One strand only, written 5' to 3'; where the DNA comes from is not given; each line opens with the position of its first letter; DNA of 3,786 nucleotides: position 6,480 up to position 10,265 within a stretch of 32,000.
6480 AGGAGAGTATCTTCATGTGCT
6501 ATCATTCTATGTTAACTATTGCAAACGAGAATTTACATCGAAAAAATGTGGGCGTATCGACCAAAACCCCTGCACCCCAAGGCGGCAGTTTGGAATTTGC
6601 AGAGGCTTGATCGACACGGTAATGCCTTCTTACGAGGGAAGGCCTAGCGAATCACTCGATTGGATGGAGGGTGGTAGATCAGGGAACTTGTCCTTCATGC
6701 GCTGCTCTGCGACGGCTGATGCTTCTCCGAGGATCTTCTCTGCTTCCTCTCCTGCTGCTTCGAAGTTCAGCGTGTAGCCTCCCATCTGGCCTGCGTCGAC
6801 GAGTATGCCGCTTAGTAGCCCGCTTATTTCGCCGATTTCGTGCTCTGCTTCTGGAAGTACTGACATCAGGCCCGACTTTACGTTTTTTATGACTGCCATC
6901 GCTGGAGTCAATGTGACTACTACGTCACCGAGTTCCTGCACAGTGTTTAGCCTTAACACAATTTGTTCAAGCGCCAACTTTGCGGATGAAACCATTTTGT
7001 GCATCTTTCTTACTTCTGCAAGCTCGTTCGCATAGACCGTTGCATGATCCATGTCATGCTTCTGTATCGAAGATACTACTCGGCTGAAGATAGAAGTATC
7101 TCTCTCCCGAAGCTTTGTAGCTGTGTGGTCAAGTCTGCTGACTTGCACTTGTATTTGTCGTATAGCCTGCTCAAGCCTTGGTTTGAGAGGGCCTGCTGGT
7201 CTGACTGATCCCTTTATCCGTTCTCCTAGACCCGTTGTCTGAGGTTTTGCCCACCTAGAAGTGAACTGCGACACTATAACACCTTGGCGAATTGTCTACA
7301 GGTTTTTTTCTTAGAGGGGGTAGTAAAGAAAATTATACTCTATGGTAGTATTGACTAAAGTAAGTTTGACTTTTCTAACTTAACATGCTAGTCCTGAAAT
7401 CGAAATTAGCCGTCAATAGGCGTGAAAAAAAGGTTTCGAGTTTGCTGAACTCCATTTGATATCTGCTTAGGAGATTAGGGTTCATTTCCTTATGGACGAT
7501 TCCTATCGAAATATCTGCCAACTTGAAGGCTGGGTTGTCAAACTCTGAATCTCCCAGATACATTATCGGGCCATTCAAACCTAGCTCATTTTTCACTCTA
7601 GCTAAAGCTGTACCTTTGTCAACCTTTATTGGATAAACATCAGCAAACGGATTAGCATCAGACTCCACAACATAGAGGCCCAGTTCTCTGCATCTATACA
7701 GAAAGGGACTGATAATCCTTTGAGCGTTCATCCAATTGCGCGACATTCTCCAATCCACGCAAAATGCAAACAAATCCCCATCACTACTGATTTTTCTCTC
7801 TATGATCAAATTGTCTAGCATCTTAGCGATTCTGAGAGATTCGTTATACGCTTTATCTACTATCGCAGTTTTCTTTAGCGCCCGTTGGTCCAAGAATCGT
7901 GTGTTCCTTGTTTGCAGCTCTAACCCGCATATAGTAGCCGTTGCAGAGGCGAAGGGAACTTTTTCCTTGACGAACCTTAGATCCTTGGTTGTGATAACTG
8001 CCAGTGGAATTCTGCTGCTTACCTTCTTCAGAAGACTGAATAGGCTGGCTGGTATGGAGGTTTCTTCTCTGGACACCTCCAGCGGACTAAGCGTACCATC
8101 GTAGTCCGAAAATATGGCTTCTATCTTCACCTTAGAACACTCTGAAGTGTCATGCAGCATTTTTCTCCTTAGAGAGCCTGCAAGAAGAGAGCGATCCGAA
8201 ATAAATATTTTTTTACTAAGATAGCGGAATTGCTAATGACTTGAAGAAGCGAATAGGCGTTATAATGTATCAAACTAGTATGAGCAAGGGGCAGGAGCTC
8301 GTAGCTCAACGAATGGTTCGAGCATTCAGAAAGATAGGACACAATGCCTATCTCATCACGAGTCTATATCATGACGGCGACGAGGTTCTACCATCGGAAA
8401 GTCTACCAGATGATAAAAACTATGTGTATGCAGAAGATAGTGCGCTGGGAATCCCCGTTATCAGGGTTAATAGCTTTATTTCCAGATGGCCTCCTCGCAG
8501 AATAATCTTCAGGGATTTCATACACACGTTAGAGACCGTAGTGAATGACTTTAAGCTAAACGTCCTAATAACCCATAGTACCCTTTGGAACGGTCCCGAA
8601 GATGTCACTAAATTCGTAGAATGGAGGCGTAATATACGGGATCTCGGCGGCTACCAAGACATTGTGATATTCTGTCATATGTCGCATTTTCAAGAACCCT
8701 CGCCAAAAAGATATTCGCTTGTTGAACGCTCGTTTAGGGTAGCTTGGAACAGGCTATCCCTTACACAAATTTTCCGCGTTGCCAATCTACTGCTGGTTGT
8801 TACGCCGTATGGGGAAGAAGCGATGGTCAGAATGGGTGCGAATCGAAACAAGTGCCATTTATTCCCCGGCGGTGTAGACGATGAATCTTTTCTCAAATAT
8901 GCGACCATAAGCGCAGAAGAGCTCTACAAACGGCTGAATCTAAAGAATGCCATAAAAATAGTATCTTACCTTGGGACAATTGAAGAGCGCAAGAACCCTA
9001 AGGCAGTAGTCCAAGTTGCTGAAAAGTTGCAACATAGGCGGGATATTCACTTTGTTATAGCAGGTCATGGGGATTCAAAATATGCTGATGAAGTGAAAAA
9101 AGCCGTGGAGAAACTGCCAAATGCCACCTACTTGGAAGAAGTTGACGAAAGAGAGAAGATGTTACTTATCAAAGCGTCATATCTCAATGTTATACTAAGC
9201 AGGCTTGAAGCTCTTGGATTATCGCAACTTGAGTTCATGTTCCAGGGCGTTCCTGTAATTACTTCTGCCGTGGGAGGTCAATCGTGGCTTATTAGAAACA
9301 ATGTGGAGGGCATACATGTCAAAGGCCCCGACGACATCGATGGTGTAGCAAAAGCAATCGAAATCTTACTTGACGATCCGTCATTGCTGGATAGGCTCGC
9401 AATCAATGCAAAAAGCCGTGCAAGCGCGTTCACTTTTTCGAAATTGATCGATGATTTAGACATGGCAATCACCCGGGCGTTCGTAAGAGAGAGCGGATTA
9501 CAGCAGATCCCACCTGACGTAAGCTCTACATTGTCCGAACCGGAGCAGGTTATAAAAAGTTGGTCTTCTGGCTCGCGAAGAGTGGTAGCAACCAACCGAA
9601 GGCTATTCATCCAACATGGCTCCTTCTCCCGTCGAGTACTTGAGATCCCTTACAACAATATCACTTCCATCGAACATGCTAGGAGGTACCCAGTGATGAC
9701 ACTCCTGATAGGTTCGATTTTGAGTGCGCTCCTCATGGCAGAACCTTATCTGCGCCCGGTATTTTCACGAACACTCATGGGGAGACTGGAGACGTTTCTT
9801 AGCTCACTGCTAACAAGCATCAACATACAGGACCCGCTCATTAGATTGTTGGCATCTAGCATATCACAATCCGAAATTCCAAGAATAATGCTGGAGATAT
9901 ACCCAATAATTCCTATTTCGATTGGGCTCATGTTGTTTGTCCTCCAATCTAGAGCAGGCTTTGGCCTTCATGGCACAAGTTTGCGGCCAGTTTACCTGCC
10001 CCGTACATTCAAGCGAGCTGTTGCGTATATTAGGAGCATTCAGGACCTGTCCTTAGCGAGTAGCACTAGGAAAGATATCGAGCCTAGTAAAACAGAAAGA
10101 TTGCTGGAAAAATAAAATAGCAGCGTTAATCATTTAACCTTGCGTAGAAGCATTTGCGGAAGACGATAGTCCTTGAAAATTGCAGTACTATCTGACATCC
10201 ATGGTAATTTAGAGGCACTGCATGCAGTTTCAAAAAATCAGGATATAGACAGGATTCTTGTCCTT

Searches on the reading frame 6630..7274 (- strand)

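Call 89: search_protein_families(library=pfam, proteins=[window:6630-7274:-], max_evalue=0.001)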
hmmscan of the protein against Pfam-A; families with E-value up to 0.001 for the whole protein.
window:6630-7274:- (214 aa): 2 families
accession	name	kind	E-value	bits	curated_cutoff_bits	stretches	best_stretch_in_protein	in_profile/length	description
PF03357.26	Snf7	-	0.00026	21.2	27.3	1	34-135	13-100/171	Snf7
PF10158.14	LOH1CR12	-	0.00076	20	24.7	0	54-115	57-116/131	Tumour suppressor protein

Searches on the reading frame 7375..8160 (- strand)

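Call 89: search_protein_families(library=pfam, proteins=[window:7375-8160:-], max_evalue=0.001)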
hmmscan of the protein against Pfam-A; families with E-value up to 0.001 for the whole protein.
window:7375-8160:- (261 aa): 2 families
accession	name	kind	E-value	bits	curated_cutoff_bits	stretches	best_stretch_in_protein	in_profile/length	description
PF02358.22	Trehalose_PPase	-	9.1e-06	25.4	27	1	17-67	1-53/235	Trehalose-phosphatase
PF08282.18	Hydrolase_3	-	5.4e-05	23.5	20.9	1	164-219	170-226/255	haloacid dehalogenase-like hydrolase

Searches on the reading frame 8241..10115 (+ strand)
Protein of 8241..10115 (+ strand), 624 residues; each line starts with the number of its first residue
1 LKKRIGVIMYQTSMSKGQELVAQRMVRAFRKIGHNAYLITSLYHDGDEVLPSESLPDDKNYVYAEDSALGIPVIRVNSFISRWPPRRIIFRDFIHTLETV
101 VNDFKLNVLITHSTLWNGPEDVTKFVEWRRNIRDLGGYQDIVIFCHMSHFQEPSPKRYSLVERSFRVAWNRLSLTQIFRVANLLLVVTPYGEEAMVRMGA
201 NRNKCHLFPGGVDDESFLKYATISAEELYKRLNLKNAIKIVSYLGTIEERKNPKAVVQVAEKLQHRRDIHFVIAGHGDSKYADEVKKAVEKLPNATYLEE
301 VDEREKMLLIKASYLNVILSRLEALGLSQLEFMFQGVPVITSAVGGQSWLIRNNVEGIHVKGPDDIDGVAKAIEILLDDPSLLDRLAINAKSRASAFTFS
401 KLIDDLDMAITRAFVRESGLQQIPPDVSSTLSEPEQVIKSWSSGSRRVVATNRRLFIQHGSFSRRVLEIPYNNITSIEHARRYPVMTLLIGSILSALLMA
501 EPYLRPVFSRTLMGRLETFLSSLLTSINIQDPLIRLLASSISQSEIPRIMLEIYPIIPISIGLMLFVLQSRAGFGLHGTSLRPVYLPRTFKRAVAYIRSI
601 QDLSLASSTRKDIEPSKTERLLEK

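Call 89: search_protein_families(library=pfam, proteins=[window:8241-10115:+], max_evalue=0.001)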
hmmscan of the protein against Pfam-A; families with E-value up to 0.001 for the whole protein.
window:8241-10115:+ (624 aa): 6 families
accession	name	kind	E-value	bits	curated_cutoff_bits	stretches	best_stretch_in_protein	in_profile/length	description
PF00534.26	Glycos_transf_1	-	6.7e-26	91.3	26.4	1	229-392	6-171/172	Glycosyl transferases group 1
PF13692.12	Glyco_trans_1_4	-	4.4e-18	66.4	27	1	239-379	2-142/142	Glycosyl transferases group 1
PF13439.12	Glyco_transf_4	-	4.7e-07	30.4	28.5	1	17-215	3-169/170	Glycosyltransferase Family 4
PF13579.12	Glyco_trans_4_4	-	1.8e-05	25.6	29.7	1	17-211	2-158/158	Glycosyl transferase 4-like domain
PF03703.20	bPH_2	-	0.00013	22.6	22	1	448-479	6-37/78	Bacterial PH domain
PF20706.3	GT4-conflict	-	0.00039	20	26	1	255-380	220-358/385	Family 4 Glycosyltransferase in conflict systems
